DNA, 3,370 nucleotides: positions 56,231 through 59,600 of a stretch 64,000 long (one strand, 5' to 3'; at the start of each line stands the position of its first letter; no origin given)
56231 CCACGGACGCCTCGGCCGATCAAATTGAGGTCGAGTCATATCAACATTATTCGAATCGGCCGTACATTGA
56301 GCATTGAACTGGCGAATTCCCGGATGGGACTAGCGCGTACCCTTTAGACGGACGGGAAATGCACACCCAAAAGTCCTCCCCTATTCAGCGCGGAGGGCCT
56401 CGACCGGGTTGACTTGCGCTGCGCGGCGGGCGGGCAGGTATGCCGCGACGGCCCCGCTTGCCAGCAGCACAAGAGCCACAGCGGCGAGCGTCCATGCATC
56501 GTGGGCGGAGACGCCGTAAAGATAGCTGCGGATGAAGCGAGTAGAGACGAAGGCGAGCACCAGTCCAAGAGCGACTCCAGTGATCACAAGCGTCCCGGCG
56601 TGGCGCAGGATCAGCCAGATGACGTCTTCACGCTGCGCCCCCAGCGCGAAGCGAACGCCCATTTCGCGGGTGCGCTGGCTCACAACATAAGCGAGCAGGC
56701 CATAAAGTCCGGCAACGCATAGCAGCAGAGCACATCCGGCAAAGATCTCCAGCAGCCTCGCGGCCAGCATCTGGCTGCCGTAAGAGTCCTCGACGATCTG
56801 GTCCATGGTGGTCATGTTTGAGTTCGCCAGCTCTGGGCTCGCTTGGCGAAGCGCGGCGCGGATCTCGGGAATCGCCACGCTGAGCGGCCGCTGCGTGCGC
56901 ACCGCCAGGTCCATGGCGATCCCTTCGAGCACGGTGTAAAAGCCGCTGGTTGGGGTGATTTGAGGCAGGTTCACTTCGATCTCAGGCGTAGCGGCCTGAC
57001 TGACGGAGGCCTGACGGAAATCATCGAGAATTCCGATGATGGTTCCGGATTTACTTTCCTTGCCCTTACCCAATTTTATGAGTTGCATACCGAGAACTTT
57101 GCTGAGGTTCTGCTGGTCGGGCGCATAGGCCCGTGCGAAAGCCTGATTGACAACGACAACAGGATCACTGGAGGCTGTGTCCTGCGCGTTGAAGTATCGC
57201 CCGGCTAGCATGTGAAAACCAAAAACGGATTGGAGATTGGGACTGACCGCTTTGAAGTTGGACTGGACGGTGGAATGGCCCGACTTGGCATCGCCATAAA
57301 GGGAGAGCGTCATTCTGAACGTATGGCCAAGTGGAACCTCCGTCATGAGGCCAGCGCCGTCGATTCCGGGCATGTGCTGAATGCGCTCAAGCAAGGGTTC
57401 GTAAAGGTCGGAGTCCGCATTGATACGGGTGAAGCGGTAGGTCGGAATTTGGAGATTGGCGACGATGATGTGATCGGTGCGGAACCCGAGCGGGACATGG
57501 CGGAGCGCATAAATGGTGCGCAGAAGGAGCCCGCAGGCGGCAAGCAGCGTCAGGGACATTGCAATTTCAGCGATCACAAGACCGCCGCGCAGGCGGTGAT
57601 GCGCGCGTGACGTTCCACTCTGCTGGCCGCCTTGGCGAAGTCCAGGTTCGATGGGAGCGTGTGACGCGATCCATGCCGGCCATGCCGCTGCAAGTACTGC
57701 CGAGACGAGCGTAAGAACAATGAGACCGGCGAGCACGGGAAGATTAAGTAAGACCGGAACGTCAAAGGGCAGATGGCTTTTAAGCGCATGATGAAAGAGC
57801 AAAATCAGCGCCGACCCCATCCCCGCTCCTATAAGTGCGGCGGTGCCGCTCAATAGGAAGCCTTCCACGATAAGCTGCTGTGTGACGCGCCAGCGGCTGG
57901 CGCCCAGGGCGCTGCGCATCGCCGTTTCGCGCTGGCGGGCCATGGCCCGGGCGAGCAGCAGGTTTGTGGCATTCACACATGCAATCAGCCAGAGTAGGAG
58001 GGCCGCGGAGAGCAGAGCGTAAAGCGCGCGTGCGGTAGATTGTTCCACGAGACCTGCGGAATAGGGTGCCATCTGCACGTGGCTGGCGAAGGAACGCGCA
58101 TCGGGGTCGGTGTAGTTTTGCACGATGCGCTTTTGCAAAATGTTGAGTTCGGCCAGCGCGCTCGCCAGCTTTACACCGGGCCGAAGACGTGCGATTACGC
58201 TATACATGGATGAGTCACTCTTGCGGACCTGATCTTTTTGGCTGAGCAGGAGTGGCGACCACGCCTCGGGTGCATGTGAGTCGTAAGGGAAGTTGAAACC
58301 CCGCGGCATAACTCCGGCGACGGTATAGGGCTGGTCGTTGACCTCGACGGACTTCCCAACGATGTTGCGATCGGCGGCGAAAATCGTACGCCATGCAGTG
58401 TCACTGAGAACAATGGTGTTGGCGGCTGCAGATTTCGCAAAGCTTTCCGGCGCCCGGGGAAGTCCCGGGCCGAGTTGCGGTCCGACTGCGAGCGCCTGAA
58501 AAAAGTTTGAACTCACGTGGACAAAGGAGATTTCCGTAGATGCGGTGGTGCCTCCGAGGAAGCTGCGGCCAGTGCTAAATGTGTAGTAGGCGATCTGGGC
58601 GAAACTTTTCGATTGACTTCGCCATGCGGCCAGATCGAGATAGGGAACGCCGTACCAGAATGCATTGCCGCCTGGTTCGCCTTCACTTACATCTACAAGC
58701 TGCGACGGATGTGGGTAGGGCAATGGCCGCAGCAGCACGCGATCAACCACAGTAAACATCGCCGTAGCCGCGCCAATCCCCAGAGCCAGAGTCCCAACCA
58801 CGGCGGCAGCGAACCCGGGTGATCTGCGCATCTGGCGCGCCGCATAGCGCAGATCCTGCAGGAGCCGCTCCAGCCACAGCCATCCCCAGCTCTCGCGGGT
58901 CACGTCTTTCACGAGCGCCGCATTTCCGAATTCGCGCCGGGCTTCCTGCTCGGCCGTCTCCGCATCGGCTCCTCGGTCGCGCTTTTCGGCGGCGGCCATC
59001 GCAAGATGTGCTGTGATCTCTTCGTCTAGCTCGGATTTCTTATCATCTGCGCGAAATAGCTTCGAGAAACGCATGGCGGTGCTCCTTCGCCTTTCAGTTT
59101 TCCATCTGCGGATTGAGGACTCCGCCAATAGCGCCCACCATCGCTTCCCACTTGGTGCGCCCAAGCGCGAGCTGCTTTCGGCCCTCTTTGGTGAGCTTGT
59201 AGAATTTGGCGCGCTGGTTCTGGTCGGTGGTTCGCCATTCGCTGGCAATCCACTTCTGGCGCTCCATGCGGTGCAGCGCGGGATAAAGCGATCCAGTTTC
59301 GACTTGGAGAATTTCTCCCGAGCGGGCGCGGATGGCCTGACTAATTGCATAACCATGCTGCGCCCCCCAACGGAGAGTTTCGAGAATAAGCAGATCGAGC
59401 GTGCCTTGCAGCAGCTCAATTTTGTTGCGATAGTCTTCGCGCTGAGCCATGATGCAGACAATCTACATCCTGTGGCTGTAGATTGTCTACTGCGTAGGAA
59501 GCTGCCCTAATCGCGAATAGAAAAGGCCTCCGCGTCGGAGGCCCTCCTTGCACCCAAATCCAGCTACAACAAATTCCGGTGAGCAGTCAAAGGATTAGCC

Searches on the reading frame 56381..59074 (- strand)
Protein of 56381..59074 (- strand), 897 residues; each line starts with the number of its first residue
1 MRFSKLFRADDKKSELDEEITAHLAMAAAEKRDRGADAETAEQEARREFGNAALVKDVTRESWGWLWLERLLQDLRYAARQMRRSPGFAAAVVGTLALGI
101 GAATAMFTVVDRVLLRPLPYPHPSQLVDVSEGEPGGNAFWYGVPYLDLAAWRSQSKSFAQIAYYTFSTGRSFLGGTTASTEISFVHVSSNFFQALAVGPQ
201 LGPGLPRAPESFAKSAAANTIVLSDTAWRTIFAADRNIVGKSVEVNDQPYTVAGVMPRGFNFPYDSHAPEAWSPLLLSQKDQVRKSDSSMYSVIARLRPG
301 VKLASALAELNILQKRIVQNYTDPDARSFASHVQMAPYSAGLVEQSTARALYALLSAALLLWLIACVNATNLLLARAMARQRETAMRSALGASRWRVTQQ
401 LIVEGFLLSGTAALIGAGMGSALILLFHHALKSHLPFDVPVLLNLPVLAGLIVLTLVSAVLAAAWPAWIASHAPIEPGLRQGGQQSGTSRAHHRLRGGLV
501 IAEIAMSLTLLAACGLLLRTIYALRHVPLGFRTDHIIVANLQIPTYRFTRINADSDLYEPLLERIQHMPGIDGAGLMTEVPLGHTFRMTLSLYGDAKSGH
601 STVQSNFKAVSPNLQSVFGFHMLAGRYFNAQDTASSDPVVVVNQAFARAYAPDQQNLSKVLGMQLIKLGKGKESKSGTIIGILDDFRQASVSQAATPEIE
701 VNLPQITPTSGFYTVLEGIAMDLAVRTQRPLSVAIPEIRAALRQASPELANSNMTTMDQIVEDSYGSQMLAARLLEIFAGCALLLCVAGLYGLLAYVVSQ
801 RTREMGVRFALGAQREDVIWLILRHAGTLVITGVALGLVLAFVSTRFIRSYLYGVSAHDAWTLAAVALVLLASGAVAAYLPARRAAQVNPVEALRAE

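Call 7: search_protein_families(library=pfam, proteins=[window:56381-59074:-])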
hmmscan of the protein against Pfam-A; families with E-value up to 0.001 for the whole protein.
window:56381-59074:- (897 aa): 2 families
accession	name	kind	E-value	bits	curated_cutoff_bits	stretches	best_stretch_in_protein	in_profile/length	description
PF12704.14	MacB_PCD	-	2.7e-32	113.2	27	2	93-310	5-204/207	MacB-like periplasmic core domain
PF02687.27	FtsX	-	6.5e-27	94.4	25.5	2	777-890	2-120/120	FtsX-like permease C-terminal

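Call 9: search_protein_families(library=ncbifam, proteins=[window:56381-59074:-])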
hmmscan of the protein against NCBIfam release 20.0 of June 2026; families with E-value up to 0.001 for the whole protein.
window:56381-59074:- (897 aa): 5 families
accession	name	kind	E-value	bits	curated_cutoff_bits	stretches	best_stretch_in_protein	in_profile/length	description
TIGR03434.1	ADOP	subfamily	1.4e-229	764.3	622.3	1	71-897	1-803/803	ADOP family duplicated permease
NF007826.0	PRK10535.1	equivalog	5.2e-29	101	966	2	599-896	361-647/648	macrolide ABC transporter ATP-binding protein/permease MacB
NF038403.1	perm_prefix_1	domain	4.3e-11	42.5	30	1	2-57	1-56/59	permease prefix domain 1-containing protein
NF038008.1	ABC_perm_DarB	equivalog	6.9e-06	24.3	700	1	349-697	271-604/777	darobactin export ABC transporter permease subunit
NF041854.1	ABC_perm_YbbP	equivalog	7.9e-06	24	999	1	239-460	140-350/806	putative ABC transporter permease subunit YbbP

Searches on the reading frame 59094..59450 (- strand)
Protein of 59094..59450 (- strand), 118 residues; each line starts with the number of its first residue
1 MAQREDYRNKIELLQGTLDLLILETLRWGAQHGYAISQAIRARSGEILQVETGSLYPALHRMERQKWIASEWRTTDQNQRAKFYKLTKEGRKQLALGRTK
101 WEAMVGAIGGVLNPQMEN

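Call 7: search_protein_families(library=pfam, proteins=[window:59094-59450:-])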
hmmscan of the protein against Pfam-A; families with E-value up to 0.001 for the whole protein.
window:59094-59450:- (118 aa): 1 family
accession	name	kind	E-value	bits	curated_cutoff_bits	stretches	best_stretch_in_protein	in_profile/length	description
PF03551.20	PadR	-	2.1e-21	76.1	27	1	22-95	1-74/75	Transcriptional regulator PadR-like family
